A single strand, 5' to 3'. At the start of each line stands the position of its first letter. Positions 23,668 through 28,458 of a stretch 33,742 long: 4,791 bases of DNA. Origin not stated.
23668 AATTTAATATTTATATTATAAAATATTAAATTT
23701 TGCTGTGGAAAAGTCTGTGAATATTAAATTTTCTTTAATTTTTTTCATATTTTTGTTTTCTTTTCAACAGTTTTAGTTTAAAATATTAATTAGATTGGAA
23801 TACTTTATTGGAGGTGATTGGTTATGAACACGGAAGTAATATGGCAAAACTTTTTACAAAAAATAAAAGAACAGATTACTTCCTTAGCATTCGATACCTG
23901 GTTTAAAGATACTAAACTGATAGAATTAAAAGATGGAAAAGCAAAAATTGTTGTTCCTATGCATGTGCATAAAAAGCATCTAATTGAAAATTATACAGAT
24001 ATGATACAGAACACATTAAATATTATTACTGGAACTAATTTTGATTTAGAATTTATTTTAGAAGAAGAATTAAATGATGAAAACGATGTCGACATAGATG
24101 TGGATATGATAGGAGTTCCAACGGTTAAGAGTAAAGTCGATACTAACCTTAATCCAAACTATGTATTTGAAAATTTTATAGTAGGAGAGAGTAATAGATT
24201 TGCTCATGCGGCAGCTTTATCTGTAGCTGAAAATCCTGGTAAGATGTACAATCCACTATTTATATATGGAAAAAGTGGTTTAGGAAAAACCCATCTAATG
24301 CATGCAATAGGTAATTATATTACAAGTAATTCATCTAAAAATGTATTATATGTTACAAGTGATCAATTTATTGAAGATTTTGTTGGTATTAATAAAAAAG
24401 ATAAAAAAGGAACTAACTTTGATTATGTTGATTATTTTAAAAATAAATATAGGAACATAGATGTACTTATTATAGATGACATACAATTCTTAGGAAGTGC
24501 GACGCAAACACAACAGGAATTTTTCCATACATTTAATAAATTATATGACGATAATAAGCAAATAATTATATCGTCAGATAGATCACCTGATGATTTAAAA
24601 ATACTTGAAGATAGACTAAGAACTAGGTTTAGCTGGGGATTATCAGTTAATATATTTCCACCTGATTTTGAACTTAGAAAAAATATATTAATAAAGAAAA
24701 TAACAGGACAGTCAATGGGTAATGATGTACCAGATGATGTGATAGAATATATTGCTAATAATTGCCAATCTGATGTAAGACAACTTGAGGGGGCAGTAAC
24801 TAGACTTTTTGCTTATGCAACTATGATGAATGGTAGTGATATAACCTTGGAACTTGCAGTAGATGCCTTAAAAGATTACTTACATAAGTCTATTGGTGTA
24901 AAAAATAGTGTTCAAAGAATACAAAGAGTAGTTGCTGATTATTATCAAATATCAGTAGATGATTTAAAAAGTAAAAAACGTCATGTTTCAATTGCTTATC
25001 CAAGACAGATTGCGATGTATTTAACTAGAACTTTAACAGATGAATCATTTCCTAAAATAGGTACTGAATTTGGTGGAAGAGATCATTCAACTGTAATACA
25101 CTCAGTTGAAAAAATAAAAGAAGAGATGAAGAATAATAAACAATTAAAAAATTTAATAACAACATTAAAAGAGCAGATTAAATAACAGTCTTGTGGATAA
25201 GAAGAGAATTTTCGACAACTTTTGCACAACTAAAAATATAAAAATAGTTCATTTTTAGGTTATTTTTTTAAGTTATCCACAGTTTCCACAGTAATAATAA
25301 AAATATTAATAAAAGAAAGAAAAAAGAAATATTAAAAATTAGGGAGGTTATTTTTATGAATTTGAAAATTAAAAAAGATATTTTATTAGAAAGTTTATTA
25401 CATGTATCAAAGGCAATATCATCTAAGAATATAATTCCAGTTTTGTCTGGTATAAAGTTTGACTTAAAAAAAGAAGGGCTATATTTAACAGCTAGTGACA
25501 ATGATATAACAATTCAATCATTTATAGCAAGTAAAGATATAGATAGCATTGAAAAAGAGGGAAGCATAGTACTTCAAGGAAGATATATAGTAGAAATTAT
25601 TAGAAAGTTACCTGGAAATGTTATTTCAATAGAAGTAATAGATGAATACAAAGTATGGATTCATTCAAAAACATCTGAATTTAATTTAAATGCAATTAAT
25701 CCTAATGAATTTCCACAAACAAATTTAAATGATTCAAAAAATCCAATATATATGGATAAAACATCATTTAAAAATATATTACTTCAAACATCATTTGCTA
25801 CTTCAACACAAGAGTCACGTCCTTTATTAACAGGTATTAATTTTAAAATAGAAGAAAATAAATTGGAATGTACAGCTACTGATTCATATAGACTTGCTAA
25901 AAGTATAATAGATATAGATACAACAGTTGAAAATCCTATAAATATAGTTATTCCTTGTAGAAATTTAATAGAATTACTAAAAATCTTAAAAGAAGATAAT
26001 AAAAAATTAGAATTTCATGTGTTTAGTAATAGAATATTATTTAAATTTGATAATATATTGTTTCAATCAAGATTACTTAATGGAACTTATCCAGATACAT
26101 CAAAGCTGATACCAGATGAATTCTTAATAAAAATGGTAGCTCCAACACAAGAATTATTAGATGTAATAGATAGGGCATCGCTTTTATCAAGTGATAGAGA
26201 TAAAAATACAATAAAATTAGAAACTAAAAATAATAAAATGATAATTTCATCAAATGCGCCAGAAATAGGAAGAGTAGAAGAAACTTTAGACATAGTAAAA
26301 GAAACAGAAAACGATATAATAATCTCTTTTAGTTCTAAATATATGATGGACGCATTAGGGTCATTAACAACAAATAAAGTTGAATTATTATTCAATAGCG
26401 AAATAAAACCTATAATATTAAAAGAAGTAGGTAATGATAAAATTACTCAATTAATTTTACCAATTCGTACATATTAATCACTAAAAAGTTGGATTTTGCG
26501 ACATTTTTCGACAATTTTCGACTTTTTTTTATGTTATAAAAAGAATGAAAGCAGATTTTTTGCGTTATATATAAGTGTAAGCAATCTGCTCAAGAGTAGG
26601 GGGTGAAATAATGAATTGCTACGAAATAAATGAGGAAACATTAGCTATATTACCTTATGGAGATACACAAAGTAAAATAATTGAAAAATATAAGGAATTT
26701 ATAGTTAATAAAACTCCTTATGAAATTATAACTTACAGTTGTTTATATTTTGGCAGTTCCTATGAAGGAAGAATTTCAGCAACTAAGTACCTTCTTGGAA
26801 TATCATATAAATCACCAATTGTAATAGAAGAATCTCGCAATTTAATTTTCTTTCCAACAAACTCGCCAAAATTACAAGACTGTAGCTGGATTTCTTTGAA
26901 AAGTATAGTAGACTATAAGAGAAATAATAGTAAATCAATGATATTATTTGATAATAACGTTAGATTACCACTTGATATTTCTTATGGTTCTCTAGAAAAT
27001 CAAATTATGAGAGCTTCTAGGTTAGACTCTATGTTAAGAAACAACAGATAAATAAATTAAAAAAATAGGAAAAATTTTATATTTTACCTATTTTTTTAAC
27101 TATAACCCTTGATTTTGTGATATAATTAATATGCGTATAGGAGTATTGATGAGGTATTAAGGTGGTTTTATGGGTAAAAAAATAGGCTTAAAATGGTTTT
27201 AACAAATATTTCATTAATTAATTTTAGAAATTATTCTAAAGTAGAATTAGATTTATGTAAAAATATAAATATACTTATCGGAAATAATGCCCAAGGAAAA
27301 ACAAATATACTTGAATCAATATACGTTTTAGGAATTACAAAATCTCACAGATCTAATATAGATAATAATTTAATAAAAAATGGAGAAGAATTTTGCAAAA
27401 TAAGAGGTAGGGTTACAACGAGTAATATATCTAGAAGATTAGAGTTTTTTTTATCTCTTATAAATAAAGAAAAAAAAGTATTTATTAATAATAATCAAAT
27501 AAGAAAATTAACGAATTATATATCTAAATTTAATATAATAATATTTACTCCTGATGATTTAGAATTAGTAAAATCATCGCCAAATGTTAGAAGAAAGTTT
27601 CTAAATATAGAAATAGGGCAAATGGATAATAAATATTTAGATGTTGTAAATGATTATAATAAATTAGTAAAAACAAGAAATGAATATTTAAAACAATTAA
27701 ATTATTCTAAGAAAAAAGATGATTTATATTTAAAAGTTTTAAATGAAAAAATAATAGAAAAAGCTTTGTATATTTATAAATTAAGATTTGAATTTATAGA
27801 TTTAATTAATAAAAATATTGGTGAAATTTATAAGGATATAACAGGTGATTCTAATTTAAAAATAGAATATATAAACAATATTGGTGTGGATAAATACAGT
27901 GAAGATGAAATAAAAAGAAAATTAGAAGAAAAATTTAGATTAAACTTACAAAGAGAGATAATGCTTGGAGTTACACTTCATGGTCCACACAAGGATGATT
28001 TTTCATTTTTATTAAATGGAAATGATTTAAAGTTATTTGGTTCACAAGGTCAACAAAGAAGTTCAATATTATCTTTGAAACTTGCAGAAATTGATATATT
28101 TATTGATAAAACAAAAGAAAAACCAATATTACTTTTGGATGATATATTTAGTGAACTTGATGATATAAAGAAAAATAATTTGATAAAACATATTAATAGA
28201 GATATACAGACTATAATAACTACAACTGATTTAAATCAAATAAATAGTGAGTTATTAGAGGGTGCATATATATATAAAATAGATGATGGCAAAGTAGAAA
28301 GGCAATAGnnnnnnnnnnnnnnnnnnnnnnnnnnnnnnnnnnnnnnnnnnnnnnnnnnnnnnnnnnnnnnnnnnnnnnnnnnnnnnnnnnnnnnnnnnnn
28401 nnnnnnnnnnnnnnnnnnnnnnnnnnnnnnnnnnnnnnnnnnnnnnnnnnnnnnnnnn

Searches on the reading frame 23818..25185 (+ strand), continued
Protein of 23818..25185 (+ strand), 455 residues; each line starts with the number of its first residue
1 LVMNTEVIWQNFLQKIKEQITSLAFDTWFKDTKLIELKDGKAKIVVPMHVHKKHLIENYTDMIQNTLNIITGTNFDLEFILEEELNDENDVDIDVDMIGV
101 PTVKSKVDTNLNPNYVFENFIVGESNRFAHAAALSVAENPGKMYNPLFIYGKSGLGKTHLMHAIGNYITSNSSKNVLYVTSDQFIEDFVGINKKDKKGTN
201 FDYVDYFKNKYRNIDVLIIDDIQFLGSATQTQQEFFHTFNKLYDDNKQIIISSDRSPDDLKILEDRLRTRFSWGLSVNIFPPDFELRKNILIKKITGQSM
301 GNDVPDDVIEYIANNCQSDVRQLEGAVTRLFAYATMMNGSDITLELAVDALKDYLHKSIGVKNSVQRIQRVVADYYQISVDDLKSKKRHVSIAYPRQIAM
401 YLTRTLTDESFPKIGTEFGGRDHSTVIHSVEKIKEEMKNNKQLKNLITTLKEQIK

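Call 66: find_encoding_contigs(protein=P0141, flank=10000, max_places=1)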
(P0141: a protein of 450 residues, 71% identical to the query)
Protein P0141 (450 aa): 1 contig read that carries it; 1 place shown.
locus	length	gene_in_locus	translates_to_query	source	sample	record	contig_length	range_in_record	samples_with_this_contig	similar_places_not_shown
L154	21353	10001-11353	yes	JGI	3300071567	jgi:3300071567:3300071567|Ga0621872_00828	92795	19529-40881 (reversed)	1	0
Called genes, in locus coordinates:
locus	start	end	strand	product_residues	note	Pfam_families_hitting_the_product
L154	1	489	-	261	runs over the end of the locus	PF21088:MS_channel_1st, PF00924:MS_channel_2nd, PF21082:MS_channel_3rd (weak)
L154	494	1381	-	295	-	PF02195:ParB_N, PF17761:DUF1016_N (faint), PF17762:HTH_ParB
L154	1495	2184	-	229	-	PF00142:Fer4_NifH, PF01656:CbiA, PF02374:ArsA_ATPase, PF06564:CBP_BcsQ (weak), PF09140:MipZ (weak), PF10609:ParA, PF13614:AAA_31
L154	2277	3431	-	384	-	PF02195:ParB_N, PF17762:HTH_ParB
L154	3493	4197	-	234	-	PF02527:GidB, PF13847:Methyltransf_31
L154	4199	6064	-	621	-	PF00890:FAD_binding_2 (faint), PF01134:GIDA, PF07992:Pyr_redox_2 (faint), PF12831:FAD_oxidored (faint), PF21680:GIDA_C_1st, PF13932:SAM_GIDA_C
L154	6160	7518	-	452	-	PF10396:TrmE_N, PF00350:Dynamin_N (faint), PF12631:MnmE_helical, PF01926:MMR_HSR1, PF02421:FeoB_N, PF04548:AIG1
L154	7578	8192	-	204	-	PF07650:KH_2 (weak), PF13083:KH_KhpA-B, PF01424:R3H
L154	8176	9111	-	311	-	PF02096:60KD_IMP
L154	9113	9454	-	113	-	PF00825:Ribonuclease_P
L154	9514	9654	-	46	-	PF00468:Ribosomal_L34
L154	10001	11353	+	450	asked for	PF11638:DnaA_N, PF00308:Bac_DnaA, PF01695:IstB_IS21 (weak), PF00004:AAA (weak), PF08299:Bac_DnaA_C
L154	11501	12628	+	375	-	PF00712:DNA_pol3_beta, PF02767:DNA_pol3_beta_2, PF02768:DNA_pol3_beta_3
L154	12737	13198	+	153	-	PF06338:ComK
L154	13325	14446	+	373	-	PF02463:SMC_N, PF13175:AAA_15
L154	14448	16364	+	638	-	PF02518:HATPase_c, PF00204:DNA_gyraseB, PF01751:Toprim, PF00986:DNA_gyraseB_C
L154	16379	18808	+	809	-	PF00521:DNA_topoisoIV, PF03989:DNA_gyraseA_C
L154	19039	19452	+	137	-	PF00383:dCMP_cyt_deam_1, PF14437:MafB19-deam, PF14439:Bd3614-deam (weak)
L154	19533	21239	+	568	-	PF05496:RuvB_N (faint), PF06068:TIP49 (faint), PF12775:AAA_7 (weak), PF13177:DNA_pol3_delta2, PF13401:AAA_22 (faint), PF00004:AAA, PF22608:DNAX_ATPase_lid, PF12169:DNA_pol3_gamma3 (weak)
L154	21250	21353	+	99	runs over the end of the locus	PF02575:YbaB_DNA_bd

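Call 69: find_homologous_proteins(query=L154:494-1381:-)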
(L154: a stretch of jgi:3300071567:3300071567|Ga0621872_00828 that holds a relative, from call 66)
Query L154:494-1381:- (295 aa): 8000 proteins with E <= 0.001 among 8000 candidates; the best 120 are listed.
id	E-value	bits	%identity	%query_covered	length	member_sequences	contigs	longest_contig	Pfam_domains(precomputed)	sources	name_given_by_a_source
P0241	1.7e-176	603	100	100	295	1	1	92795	PF17761.8,PF17762.9,PF02195.27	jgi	jgi:ParB family transcriptional regulator, chromosome partitioning protein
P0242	9.8e-145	499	83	100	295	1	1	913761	PF17762.9,PF02195.27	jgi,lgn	jgi:ParB family transcriptional regulator, chromosome partitioning protein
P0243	2.9e-133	461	76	100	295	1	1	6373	PF17762.9,PF02195.27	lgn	-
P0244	3.1e-133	461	76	100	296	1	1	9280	PF17762.9,PF02195.27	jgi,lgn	-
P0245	3.1e-129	448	73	100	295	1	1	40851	PF17762.9,PF02195.27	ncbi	-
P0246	2.1e-128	446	73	100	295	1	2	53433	PF17762.9,PF02195.27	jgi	jgi:ParB family chromosome partitioning protein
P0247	3.4e-127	442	72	100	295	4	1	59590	PF17762.9,PF02195.27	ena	-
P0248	1.6e-121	423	70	98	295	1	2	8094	PF17762.9,PF02195.27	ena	-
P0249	2.6e-121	422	71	98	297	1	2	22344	PF01381.29,PF17762.9,PF02195.27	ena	-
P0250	3.4e-121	422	71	100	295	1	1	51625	PF17762.9,PF02195.27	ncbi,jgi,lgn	-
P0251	4.0e-121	422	70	98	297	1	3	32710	PF01381.29,PF17762.9,PF02195.27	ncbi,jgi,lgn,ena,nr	ncbi:MAG TPA: ParB/RepB/Spo0J family partition protein [Bacilli bacterium]|nr:ParB/RepB/Spo0J family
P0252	4.3e-121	422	70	98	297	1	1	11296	PF17762.9,PF02195.27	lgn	-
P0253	6.0e-121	421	70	98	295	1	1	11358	PF01381.29,PF17762.9,PF02195.27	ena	-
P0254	7.8e-121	421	70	98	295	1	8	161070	PF17762.9,PF02195.27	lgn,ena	-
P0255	9.4e-121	420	70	98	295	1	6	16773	PF01381.29,PF17762.9,PF02195.27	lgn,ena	-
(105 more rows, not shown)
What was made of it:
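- Tried and rejected: This is inconclusive (call 69).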

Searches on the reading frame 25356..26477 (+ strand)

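Call 8: search_protein_families(library=pfam, proteins=[window:25356-26477:+])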
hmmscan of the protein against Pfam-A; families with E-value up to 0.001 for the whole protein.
window:25356-26477:+ (373 aa): 3 families
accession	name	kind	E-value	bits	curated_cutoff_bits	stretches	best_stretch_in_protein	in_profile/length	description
PF00712.24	DNA_pol3_beta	-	3.1e-36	124.6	24.4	2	1-121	1-118/120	DNA polymerase III beta subunit, N-terminal domain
PF02767.21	DNA_pol3_beta_2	-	6.4e-34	117.1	27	1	134-247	3-116/116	DNA polymerase III beta subunit, central domain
PF02768.20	DNA_pol3_beta_3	-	2.3e-33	115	27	1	250-371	2-121/121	DNA polymerase III beta subunit, C-terminal domain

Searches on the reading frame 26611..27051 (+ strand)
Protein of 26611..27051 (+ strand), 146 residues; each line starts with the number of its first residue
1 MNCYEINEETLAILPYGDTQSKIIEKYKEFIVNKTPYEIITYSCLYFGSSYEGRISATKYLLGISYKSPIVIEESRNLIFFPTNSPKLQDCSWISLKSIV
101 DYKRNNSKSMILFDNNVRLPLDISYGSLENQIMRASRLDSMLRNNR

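Call 9: search_protein_families(library=pfam, proteins=[window:26611-27051:+])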
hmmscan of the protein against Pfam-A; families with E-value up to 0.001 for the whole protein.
window:26611-27051:+ (146 aa): 1 family
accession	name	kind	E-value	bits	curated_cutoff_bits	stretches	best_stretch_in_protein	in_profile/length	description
PF06338.17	ComK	-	6e-45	153.1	22.3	1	3-144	3-149/152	ComK protein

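Call 10: search_protein_families(library=ncbifam, proteins=[window:26611-27051:+])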
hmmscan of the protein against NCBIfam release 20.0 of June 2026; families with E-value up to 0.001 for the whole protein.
window:26611-27051:+ (146 aa): 0 families

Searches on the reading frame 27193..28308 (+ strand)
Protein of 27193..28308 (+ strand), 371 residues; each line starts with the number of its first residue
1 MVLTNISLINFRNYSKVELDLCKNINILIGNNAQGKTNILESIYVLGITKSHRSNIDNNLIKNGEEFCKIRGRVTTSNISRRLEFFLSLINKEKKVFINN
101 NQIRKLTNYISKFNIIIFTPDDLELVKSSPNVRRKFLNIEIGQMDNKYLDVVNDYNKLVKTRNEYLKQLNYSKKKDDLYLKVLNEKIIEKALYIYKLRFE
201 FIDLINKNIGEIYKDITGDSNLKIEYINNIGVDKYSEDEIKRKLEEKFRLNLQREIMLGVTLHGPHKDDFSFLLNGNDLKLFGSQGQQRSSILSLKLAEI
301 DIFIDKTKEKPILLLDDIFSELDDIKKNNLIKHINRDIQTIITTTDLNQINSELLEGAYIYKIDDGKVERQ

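Call 9: search_protein_families(library=pfam, proteins=[window:27193-28308:+])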
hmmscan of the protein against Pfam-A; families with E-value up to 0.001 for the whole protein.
window:27193-28308:+ (371 aa): 3 families
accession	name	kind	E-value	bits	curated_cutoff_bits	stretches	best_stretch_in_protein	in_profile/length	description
PF02463.25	SMC_N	-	7.8e-21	74.9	40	1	3-351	2-203/220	RecF/RecN/SMC N terminal domain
PF13175.12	AAA_15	-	1.4e-06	28.7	32.1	1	1-345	1-260/374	AAA ATPase domain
PF13476.12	AAA_23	-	2.6e-05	25.4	27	1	6-186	2-180/201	AAA domain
